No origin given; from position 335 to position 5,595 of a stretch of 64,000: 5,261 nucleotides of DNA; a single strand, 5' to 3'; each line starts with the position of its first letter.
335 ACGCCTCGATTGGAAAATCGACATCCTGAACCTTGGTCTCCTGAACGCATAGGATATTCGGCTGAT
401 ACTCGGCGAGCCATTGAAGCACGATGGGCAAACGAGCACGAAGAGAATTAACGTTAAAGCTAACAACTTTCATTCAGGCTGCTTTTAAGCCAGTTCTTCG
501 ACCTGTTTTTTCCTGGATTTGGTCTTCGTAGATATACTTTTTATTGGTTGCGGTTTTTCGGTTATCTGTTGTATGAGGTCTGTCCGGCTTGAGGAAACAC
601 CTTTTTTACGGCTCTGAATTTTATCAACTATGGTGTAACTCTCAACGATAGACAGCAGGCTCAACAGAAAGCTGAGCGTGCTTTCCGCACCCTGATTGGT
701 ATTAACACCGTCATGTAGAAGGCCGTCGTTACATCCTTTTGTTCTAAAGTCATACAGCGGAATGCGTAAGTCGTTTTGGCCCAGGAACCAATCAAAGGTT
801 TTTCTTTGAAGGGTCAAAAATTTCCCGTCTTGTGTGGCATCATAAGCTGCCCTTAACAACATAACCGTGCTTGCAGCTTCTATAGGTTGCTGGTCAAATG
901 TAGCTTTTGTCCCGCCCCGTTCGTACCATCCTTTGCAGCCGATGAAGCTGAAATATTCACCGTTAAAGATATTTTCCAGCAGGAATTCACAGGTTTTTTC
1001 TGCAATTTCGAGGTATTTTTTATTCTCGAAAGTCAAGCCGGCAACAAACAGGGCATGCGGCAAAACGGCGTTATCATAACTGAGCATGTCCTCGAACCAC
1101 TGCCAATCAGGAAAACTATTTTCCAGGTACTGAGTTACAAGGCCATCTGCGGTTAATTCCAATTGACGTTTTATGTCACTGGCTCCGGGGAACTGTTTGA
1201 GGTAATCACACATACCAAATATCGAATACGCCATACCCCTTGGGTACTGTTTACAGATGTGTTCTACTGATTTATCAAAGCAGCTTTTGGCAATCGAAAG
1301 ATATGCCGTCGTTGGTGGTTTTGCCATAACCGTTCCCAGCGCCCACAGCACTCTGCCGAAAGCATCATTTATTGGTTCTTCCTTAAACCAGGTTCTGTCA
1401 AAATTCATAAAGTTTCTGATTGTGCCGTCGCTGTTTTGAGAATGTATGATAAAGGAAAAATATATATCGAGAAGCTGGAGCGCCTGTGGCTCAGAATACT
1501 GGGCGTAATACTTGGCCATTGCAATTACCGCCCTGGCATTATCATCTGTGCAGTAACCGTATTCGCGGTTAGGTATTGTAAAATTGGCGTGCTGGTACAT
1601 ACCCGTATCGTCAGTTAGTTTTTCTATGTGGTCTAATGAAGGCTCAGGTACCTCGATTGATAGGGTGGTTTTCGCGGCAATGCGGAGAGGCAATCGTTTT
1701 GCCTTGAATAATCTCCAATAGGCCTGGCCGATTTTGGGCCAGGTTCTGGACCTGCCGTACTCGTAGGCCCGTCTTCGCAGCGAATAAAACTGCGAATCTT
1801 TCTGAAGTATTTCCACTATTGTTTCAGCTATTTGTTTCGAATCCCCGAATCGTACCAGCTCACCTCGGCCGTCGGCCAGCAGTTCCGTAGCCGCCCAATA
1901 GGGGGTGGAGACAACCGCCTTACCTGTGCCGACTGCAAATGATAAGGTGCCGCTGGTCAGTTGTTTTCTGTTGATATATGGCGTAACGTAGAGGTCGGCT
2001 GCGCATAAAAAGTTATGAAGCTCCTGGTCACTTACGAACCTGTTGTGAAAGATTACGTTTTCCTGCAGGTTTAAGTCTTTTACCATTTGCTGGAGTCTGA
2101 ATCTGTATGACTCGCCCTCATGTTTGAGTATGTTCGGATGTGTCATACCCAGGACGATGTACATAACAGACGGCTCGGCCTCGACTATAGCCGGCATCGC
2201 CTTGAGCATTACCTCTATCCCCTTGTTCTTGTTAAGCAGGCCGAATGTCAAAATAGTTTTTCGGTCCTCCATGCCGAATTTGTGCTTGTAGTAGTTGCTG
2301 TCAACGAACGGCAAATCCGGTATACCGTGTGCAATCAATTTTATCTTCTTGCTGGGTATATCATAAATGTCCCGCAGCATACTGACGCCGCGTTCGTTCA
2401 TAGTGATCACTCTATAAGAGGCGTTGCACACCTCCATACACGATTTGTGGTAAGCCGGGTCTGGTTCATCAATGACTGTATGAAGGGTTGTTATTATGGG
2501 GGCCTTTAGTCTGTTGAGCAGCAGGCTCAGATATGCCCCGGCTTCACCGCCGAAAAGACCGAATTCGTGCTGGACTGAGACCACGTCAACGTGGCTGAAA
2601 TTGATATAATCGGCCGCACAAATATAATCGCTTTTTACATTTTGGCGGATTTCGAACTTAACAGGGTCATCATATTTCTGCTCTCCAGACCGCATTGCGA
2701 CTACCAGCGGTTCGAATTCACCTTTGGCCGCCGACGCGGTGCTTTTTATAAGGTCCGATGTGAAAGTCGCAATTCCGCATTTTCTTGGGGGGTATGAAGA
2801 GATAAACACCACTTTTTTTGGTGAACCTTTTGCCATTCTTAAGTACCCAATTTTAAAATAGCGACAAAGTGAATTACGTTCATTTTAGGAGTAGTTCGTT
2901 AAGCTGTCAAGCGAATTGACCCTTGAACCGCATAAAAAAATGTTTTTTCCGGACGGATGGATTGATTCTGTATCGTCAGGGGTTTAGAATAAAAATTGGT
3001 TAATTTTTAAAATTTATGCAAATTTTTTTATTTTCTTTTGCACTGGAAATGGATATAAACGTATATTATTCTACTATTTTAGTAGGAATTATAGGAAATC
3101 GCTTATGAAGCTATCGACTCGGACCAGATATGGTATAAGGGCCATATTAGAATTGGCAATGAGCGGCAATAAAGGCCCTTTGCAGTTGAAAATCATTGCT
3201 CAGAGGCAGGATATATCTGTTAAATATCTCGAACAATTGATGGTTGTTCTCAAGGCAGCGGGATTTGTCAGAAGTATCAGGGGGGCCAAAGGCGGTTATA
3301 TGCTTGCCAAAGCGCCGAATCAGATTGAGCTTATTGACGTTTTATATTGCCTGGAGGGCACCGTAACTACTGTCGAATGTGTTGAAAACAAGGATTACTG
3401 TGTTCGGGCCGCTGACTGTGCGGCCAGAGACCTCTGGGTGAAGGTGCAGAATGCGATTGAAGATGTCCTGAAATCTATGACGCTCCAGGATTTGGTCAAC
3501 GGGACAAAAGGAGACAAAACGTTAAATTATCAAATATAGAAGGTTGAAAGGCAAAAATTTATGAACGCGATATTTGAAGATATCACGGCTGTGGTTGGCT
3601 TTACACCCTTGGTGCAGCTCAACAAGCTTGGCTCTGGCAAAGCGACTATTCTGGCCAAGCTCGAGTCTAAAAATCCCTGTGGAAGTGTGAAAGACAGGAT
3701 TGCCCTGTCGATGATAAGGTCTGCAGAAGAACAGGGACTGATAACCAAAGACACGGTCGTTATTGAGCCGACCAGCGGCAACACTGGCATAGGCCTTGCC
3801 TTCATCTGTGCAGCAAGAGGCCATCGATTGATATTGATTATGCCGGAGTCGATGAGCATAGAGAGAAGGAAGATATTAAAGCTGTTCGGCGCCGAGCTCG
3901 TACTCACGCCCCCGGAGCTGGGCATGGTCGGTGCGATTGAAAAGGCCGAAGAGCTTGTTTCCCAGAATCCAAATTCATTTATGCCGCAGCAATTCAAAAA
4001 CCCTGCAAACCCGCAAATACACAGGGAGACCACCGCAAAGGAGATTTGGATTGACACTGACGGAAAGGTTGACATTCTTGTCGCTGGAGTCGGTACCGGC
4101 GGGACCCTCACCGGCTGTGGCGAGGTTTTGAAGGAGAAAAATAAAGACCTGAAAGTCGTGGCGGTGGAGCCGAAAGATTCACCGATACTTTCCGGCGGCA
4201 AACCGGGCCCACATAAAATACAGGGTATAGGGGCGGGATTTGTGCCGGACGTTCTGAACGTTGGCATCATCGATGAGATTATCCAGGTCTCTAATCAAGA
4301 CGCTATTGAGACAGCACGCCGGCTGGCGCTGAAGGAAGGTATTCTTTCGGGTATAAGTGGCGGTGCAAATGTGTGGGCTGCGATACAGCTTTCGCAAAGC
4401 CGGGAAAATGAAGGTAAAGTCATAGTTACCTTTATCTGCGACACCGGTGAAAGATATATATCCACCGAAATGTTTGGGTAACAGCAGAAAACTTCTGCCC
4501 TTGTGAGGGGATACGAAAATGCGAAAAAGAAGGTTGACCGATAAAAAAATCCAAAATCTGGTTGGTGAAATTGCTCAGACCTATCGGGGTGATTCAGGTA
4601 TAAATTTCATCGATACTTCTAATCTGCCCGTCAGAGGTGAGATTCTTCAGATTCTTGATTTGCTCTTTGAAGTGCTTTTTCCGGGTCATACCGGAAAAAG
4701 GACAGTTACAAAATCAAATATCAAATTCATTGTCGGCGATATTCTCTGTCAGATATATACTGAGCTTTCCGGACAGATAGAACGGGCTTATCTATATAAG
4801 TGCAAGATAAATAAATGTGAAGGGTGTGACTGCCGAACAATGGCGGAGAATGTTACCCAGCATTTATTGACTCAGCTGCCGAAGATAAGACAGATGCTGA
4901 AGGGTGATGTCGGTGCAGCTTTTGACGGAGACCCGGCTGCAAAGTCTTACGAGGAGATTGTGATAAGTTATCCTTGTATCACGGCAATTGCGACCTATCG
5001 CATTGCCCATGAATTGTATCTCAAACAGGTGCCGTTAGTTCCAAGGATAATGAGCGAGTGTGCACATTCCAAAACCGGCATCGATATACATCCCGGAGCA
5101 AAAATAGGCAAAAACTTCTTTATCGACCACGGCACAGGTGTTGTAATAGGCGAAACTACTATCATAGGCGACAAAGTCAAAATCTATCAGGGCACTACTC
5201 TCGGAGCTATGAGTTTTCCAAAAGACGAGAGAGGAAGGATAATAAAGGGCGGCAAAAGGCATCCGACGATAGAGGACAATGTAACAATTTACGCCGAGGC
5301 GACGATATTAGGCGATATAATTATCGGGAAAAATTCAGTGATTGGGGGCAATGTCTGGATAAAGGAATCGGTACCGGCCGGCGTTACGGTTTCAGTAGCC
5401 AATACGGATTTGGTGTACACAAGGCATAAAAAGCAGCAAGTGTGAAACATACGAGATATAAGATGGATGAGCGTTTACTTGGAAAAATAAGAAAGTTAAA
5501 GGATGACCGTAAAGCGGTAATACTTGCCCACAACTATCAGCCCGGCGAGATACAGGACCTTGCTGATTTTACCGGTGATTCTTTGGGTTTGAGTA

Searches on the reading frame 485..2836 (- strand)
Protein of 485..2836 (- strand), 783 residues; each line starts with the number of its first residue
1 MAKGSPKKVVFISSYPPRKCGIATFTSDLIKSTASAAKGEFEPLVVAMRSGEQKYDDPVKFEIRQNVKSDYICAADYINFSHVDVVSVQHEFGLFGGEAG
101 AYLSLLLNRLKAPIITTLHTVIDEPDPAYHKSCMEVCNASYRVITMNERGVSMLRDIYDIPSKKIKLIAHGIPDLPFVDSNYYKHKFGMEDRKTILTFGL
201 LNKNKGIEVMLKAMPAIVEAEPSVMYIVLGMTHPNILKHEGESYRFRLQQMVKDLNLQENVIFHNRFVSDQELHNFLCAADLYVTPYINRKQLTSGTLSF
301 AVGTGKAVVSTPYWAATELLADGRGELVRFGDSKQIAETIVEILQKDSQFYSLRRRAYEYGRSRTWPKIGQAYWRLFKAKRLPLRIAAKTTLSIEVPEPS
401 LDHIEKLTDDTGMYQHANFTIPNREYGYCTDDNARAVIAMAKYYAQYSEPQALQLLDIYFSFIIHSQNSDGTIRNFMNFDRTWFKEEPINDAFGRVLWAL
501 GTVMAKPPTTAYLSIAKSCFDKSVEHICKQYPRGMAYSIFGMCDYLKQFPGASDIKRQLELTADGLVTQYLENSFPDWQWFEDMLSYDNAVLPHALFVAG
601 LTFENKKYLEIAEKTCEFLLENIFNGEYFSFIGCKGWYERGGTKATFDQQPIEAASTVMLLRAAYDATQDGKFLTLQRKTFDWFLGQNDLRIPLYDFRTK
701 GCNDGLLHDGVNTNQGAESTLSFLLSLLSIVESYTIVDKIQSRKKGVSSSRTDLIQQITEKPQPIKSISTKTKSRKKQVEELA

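Call 17: search_protein_families(library=pfam, proteins=[window:485-2836:-], max_evalue=0.00001)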
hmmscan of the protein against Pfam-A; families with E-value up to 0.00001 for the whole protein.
window:485-2836:- (783 aa): 2 families
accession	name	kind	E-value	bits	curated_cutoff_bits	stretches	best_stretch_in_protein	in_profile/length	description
PF00534.26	Glycos_transf_1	-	6.3e-17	62.1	26.4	1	190-363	13-171/172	Glycosyl transferases group 1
PF13692.12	Glyco_trans_1_4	-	6.8e-16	59.3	27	1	192-345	1-141/142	Glycosyl transferases group 1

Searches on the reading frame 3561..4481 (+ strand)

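Call 17: search_protein_families(library=pfam, proteins=[window:3561-4481:+], max_evalue=0.00001)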
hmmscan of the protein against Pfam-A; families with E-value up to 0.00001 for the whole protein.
window:3561-4481:+ (306 aa): 1 family
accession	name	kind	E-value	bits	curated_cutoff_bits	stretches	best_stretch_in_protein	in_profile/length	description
PF00291.31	PALP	-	3.8e-73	246.8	35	1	9-294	2-295/295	Pyridoxal-phosphate dependent enzyme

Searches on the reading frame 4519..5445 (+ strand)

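Call 17: search_protein_families(library=pfam, proteins=[window:4519-5445:+], max_evalue=0.00001)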
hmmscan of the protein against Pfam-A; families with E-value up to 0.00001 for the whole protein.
window:4519-5445:+ (308 aa): 1 family
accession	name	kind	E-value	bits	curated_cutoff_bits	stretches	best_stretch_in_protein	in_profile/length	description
PF00132.30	Hexapep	-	1.5e-13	50.3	27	1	248-282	1-35/36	Bacterial transferase hexapeptide (six repeats)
